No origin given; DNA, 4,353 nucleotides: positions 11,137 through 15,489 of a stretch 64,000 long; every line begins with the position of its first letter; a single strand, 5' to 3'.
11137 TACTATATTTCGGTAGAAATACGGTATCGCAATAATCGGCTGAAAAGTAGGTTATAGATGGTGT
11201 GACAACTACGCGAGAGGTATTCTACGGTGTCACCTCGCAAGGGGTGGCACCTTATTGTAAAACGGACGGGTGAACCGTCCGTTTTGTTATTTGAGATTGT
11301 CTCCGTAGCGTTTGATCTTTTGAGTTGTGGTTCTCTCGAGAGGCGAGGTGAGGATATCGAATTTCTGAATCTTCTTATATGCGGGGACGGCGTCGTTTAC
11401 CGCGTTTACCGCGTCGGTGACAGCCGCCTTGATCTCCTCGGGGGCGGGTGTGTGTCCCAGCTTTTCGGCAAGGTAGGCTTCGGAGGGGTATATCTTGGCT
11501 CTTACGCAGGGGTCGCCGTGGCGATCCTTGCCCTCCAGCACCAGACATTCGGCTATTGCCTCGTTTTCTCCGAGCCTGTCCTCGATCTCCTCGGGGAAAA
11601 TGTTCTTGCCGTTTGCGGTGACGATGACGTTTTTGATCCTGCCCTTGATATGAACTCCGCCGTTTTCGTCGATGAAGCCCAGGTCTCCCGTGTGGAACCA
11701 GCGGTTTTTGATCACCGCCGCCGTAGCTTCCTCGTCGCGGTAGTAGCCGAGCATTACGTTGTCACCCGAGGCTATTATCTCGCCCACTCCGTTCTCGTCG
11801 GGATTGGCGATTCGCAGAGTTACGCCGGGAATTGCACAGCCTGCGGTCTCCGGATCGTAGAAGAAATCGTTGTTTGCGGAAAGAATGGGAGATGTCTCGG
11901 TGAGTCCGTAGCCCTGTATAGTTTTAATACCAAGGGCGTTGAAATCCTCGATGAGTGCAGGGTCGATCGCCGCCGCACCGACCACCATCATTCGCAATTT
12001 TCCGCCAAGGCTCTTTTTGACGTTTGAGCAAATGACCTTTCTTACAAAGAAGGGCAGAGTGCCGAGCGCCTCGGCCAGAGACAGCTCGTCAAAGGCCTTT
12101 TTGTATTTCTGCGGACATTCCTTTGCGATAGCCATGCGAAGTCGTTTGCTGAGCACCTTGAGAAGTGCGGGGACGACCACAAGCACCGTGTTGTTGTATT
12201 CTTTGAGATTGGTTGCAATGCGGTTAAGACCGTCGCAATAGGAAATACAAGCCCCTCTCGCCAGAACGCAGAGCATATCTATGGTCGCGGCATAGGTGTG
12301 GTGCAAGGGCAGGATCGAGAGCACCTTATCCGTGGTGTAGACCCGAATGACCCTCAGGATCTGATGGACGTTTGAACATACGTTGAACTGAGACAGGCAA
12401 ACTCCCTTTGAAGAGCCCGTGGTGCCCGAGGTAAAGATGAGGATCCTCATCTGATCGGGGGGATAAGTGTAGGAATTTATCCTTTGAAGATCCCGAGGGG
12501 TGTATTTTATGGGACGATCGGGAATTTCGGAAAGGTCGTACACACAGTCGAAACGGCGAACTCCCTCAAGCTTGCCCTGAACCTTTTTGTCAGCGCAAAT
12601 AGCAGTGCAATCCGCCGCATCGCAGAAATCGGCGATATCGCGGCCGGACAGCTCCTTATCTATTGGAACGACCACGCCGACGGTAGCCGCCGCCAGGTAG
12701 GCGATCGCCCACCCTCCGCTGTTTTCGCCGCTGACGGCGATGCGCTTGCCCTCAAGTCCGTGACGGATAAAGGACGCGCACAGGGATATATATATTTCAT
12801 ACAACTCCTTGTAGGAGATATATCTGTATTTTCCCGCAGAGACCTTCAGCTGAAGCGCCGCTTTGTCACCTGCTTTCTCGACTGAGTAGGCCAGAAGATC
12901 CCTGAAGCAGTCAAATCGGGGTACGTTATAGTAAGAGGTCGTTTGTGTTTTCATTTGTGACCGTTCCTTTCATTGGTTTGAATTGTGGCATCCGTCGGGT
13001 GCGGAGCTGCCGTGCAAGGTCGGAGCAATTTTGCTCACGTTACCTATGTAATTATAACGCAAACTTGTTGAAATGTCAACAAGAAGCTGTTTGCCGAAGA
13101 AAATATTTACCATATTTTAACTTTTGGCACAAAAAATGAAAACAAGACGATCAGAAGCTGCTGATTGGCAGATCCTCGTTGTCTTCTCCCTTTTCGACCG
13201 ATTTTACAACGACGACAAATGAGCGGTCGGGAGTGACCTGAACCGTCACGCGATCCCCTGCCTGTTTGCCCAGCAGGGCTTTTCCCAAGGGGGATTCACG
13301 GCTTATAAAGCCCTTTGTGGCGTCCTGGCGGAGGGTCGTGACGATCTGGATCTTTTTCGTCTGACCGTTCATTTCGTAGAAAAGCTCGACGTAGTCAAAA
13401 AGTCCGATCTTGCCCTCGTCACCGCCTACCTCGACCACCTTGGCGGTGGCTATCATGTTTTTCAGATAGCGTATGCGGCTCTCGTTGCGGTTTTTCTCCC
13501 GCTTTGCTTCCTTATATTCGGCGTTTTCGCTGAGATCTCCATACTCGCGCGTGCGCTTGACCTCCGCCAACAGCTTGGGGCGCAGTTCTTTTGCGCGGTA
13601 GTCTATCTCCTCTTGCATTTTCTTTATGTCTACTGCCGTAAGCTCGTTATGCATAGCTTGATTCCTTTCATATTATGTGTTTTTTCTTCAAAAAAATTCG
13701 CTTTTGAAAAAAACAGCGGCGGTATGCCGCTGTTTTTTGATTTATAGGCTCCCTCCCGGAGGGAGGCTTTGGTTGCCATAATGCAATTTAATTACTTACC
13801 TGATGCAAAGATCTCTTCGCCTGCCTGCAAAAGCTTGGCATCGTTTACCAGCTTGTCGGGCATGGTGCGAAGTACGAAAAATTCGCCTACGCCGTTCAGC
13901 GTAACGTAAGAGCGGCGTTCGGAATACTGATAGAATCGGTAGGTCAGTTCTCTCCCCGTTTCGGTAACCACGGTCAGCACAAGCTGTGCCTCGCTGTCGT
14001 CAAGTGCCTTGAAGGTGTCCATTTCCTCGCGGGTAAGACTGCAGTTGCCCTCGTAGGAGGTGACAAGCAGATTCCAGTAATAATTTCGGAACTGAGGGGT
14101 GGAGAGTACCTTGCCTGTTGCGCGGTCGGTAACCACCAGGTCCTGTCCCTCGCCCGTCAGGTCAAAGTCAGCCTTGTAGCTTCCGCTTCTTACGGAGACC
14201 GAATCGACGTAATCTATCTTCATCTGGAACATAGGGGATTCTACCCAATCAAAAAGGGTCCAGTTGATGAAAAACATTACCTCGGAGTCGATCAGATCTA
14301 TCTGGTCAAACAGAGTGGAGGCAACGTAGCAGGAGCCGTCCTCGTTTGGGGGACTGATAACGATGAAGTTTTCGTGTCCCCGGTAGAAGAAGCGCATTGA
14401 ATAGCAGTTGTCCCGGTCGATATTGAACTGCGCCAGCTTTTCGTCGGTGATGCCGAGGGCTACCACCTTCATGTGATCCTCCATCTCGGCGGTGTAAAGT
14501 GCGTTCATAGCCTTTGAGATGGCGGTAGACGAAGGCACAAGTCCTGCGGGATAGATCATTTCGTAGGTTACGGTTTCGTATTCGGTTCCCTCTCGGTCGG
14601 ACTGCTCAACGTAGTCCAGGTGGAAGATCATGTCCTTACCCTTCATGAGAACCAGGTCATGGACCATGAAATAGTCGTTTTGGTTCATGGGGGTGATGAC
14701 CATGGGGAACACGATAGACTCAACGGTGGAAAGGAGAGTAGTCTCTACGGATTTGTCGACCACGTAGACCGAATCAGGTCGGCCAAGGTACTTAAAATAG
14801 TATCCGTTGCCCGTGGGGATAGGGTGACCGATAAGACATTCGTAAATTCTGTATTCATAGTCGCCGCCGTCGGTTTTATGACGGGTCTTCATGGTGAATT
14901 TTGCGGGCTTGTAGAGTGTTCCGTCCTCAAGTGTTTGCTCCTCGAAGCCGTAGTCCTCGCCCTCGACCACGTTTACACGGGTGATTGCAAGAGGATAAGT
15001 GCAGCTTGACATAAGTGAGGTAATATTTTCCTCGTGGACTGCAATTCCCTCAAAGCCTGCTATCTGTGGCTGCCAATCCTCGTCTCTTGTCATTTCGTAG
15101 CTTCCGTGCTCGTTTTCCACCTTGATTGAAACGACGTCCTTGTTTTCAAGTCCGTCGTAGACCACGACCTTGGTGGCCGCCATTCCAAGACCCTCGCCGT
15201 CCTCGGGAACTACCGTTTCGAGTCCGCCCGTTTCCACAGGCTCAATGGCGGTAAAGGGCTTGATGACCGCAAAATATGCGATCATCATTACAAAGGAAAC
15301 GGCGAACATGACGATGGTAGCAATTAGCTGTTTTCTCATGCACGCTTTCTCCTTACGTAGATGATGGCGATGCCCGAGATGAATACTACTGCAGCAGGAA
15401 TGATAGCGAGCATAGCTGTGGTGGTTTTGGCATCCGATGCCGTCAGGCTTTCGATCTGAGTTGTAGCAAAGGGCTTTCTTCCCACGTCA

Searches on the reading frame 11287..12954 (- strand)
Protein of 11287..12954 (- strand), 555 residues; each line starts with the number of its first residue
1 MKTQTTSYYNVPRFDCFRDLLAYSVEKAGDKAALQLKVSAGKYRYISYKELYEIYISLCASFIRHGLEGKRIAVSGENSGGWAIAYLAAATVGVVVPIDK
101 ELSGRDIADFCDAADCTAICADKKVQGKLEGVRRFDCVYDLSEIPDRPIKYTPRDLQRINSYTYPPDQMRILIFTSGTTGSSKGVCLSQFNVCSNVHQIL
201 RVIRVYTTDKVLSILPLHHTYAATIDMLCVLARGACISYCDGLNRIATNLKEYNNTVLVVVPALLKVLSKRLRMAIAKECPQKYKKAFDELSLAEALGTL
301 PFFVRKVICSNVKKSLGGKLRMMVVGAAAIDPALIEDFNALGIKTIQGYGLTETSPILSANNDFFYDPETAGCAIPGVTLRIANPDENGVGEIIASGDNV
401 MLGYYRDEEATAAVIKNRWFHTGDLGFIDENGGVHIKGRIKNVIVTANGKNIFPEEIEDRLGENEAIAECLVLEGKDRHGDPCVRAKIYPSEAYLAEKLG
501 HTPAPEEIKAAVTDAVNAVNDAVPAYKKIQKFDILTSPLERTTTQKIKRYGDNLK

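Call 11: search_protein_families(library=pfam, proteins=[window:11287-12954:-], max_evalue=0.01)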
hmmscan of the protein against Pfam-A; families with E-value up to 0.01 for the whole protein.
window:11287-12954:- (555 aa): 2 families
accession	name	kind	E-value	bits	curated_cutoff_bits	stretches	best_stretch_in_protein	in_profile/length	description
PF00501.34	AMP-binding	-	1.5e-59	202.2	29.9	1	24-405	4-384/384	AMP-binding enzyme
PF23562.2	AMP-binding_C_3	-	7.9e-06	26.7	20.8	1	442-549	2-105/124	AMP-binding enzyme C-terminal domain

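Call 59: find_encoding_contigs(protein=window:11287-12954:-, flank=3000, max_places=10)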
Protein window:11287-12954:- (555 aa): 6 contigs read that carry it; 5 places shown.
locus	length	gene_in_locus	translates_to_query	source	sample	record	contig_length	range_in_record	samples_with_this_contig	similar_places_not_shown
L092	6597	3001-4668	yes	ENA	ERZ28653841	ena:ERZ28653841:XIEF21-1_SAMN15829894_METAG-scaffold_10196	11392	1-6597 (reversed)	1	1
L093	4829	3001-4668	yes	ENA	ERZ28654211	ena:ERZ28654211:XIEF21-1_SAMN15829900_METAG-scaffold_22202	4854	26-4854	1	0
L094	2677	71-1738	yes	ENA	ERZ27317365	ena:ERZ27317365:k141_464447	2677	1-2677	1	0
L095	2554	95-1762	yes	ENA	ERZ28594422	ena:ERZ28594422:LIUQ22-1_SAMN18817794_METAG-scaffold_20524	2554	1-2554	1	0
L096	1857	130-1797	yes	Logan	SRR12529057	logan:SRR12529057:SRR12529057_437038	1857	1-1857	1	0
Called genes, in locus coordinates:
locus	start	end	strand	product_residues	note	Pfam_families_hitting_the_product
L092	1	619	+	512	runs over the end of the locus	-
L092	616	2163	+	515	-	PF14238:DUF4340 (faint)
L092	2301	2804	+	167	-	PF03449:GreA_GreB_N, PF01272:GreA_GreB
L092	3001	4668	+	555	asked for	PF00501:AMP-binding, PF23562:AMP-binding_C_3 (weak)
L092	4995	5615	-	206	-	-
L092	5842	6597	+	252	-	?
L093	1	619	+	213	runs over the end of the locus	?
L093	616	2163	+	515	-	PF14238:DUF4340 (faint)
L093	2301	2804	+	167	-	PF03449:GreA_GreB_N, PF01272:GreA_GreB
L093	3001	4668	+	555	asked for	PF00501:AMP-binding, PF23562:AMP-binding_C_3 (weak)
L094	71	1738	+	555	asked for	PF00501:AMP-binding, PF23562:AMP-binding_C_3 (weak)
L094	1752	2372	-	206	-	-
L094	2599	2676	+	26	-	?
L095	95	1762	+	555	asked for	PF00501:AMP-binding, PF23562:AMP-binding_C_3 (weak)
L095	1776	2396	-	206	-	-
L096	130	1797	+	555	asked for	PF00501:AMP-binding, PF23562:AMP-binding_C_3 (weak)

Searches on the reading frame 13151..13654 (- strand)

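Call 11: search_protein_families(library=pfam, proteins=[window:13151-13654:-], max_evalue=0.01)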
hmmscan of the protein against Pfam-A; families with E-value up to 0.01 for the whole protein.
window:13151-13654:- (167 aa): 2 families
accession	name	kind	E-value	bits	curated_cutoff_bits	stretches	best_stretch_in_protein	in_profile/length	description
PF03449.20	GreA_GreB_N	-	8.7e-21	74.4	24.5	1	5-73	3-71/71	Transcription elongation factor, N-terminal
PF01272.25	GreA_GreB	-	2e-14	53.8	26.9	1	81-154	4-76/77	Transcription elongation factor, GreA/GreB, C-term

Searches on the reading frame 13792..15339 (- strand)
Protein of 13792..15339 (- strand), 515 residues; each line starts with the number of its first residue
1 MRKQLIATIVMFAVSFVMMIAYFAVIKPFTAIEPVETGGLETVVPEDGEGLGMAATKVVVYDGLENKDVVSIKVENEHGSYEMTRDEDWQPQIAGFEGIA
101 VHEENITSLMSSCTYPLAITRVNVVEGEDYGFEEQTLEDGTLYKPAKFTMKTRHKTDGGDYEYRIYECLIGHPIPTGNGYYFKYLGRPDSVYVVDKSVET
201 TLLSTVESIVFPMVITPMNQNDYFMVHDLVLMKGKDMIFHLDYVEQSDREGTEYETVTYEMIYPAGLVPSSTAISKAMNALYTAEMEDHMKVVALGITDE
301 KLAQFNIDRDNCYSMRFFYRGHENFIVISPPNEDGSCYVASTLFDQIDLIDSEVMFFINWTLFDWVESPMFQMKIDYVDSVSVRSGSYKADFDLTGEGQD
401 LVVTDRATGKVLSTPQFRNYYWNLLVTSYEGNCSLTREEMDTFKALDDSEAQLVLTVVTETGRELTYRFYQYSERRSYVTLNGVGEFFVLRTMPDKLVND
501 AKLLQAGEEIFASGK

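Call 11: search_protein_families(library=pfam, proteins=[window:13792-15339:-], max_evalue=0.01)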
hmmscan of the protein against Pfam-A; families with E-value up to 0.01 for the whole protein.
window:13792-15339:- (515 aa): 1 family
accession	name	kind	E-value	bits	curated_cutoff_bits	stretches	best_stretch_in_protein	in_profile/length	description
PF14238.11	DUF4340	-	1e-09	39.3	25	1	128-246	40-134/183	Domain of unknown function (DUF4340)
